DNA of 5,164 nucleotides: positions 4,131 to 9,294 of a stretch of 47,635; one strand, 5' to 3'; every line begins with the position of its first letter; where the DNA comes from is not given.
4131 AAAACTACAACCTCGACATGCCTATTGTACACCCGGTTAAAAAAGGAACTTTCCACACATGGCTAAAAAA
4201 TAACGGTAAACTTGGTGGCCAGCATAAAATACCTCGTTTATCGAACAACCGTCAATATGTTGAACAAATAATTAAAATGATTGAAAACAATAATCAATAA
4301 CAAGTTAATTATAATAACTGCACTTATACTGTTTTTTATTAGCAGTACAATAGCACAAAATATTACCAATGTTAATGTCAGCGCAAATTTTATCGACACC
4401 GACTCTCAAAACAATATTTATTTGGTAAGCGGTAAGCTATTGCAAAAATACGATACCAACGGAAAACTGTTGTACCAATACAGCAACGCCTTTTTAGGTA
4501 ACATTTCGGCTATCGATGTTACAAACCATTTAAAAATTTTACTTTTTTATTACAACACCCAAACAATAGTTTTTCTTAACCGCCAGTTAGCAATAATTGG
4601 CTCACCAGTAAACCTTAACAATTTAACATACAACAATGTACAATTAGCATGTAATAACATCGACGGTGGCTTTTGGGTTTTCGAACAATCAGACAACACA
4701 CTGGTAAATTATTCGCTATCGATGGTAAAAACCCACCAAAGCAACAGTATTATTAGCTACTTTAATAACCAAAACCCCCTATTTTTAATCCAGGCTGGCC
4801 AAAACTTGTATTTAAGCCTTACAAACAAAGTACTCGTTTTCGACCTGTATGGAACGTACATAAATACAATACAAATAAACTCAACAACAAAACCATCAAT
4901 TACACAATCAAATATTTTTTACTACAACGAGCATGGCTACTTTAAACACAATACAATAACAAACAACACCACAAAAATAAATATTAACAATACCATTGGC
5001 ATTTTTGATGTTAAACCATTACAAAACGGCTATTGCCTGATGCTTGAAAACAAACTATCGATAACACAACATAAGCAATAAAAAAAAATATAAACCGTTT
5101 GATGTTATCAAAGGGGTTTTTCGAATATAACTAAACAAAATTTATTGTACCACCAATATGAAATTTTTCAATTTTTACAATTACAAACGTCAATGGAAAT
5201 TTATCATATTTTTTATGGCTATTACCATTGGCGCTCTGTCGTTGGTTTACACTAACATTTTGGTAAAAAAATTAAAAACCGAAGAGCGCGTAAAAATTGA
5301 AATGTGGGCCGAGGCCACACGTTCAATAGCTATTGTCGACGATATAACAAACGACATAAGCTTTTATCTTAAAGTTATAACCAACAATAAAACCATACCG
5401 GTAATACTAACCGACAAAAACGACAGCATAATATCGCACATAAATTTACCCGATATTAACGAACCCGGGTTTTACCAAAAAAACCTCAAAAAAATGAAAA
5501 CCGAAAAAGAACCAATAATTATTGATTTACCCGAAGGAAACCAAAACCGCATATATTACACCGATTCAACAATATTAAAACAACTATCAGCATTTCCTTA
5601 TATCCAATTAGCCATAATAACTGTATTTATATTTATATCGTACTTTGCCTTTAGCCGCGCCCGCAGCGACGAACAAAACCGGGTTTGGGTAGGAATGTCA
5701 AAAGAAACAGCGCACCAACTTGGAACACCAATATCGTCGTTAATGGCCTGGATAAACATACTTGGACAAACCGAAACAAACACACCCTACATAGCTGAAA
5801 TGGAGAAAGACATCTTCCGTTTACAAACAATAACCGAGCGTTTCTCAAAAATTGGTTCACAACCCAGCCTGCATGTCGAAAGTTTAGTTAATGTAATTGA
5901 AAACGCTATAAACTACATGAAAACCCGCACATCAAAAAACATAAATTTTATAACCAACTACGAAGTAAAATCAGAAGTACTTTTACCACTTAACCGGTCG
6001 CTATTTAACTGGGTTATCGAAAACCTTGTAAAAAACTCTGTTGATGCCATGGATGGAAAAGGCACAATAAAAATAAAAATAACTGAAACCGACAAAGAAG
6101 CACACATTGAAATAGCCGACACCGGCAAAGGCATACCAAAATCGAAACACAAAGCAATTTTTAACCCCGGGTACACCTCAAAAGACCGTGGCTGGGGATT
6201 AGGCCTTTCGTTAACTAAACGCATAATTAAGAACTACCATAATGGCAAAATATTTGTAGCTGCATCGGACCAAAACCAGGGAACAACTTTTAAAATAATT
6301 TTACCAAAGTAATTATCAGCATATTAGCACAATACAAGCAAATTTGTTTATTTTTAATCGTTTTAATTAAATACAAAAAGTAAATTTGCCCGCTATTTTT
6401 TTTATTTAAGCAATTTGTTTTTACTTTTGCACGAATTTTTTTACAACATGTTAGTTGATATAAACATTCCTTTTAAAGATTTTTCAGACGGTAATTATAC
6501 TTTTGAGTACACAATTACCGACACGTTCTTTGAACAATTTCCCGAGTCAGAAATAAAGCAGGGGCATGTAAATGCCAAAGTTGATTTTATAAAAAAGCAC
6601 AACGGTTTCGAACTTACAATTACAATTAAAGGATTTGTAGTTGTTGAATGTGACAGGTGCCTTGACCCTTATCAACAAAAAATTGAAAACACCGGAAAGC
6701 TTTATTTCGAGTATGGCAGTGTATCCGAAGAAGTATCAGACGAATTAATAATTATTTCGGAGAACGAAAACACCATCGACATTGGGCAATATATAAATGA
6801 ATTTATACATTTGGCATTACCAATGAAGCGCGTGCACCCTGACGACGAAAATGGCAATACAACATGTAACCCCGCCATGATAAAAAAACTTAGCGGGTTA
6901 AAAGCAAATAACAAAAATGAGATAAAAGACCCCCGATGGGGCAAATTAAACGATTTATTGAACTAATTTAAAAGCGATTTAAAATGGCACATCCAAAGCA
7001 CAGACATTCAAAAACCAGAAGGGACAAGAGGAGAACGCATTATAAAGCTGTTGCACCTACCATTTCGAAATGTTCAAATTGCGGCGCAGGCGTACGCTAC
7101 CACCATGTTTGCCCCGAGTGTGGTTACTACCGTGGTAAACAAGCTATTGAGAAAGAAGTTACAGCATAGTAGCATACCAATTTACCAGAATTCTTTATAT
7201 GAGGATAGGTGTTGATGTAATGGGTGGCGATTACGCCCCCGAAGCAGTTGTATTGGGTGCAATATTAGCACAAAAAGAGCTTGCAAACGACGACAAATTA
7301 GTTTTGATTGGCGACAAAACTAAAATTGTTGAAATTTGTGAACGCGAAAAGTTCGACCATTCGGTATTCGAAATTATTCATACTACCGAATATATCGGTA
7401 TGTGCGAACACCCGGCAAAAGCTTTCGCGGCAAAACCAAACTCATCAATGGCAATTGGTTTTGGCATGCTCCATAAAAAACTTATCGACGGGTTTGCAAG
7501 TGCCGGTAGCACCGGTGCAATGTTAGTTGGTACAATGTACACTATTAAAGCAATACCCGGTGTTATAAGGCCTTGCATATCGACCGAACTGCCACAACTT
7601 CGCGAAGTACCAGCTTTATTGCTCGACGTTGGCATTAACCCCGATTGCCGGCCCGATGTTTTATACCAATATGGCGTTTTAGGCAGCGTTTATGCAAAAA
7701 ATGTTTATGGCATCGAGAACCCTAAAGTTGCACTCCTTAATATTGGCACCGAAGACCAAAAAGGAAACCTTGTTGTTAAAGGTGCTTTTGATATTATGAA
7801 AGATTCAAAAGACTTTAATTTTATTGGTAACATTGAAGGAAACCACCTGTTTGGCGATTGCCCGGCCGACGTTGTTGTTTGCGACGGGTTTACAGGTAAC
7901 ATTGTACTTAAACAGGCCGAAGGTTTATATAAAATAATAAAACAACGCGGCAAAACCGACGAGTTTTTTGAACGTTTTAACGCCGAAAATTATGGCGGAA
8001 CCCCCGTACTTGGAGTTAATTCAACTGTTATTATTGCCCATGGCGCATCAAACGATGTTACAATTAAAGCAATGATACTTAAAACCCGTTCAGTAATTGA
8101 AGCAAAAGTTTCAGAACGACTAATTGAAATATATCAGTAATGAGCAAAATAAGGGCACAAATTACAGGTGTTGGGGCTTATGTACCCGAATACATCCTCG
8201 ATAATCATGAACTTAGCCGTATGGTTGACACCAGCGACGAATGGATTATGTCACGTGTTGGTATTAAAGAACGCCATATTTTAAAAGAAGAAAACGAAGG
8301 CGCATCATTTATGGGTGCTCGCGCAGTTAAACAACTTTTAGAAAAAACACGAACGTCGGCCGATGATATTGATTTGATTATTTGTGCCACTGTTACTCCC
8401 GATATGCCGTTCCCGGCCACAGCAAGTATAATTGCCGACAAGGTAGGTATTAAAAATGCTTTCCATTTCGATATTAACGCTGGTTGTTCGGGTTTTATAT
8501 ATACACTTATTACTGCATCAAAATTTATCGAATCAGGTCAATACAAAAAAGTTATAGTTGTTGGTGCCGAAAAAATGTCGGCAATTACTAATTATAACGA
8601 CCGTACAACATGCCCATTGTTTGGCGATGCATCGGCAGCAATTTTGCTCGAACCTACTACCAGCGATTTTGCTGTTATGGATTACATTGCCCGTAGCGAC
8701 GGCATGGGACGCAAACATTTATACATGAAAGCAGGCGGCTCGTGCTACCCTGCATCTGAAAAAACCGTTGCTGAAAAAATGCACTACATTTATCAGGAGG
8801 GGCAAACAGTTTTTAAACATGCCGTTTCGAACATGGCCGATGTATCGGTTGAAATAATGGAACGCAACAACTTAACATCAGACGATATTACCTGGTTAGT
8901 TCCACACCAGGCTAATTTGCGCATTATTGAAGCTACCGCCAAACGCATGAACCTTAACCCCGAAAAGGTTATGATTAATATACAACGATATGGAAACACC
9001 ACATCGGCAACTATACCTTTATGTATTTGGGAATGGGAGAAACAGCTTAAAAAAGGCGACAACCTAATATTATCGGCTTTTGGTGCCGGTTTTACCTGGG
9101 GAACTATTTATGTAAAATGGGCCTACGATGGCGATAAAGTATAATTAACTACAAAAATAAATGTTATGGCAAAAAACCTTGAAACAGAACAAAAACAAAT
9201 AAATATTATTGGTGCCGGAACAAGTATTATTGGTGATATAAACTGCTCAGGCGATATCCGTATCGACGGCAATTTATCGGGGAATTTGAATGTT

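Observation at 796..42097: Dense MITE-like repeat family: ~141-bp elements with 13-bp terminal inverted repeats and 5-bp target-site duplications, at least 11 copies in 47.6 kb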

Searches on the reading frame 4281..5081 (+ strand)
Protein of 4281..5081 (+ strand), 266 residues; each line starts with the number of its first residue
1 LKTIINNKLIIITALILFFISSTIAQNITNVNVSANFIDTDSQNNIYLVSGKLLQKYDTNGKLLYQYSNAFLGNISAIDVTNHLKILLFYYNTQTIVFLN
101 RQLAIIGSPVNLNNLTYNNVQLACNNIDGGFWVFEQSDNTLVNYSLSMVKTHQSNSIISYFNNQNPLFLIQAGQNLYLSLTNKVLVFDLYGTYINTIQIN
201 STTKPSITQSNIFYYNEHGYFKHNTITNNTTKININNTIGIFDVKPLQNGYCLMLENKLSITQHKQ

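Call 79: search_protein_families(library=pfam, proteins=[window:4281-5081:+], max_evalue=0.01)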
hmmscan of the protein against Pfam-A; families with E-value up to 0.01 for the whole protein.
window:4281-5081:+ (266 aa): 0 families

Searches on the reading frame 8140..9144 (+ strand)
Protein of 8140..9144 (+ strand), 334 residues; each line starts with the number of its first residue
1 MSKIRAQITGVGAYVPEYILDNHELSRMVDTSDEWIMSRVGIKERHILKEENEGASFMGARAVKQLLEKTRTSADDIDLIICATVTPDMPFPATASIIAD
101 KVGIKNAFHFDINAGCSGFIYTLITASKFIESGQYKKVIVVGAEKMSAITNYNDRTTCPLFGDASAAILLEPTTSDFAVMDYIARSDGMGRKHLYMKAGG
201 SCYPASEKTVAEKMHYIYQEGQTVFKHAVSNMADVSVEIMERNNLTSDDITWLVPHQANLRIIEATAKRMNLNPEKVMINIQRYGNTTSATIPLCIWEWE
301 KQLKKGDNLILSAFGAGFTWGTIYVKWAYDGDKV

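Call 15: find_encoding_contigs(protein=window:8140-9144:+, flank=10000, max_places=6)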
Protein window:8140-9144:+ (334 aa): 5 contigs read that carry it; 5 places shown.
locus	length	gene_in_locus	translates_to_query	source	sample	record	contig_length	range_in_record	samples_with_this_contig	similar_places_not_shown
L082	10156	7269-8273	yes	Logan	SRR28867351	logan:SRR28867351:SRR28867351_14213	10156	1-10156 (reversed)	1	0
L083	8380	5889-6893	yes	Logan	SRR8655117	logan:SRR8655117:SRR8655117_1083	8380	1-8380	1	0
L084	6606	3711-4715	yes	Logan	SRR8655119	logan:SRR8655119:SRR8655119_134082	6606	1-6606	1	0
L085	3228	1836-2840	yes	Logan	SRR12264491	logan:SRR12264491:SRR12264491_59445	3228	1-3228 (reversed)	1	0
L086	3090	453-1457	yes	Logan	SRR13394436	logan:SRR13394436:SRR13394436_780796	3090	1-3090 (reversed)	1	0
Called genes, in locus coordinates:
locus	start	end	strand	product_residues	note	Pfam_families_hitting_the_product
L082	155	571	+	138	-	PF00581:Rhodanese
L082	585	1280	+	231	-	PF02146:SIR2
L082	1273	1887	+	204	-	PF13568:OMP_b-brl_2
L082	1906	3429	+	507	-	PF03321:GH3, PF23571:GH3_M, PF23572:GH3_C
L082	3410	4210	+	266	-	-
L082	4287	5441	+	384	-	PF02518:HATPase_c, PF13589:HATPase_c_3 (faint)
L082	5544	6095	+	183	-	PF02620:YceD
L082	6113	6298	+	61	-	PF01783:Ribosomal_L32p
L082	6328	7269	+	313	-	PF02504:FA_synthesis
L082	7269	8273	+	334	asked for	PF00108:Thiolase_N, PF08545:ACP_syn_III, PF08541:ACP_syn_III_C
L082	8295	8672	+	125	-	PF04519:Bactofilin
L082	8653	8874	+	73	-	PF09527:ATPase_gene1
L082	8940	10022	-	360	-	PF13692:Glyco_trans_1_4, PF00534:Glycos_transf_1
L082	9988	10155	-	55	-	?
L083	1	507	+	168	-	?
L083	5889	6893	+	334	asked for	PF00108:Thiolase_N, PF08545:ACP_syn_III, PF08541:ACP_syn_III_C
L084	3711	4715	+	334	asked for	PF00108:Thiolase_N, PF08545:ACP_syn_III, PF08541:ACP_syn_III_C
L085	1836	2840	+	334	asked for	PF00108:Thiolase_N, PF08545:ACP_syn_III, PF08541:ACP_syn_III_C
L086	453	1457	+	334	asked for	PF00108:Thiolase_N, PF08545:ACP_syn_III, PF08541:ACP_syn_III_C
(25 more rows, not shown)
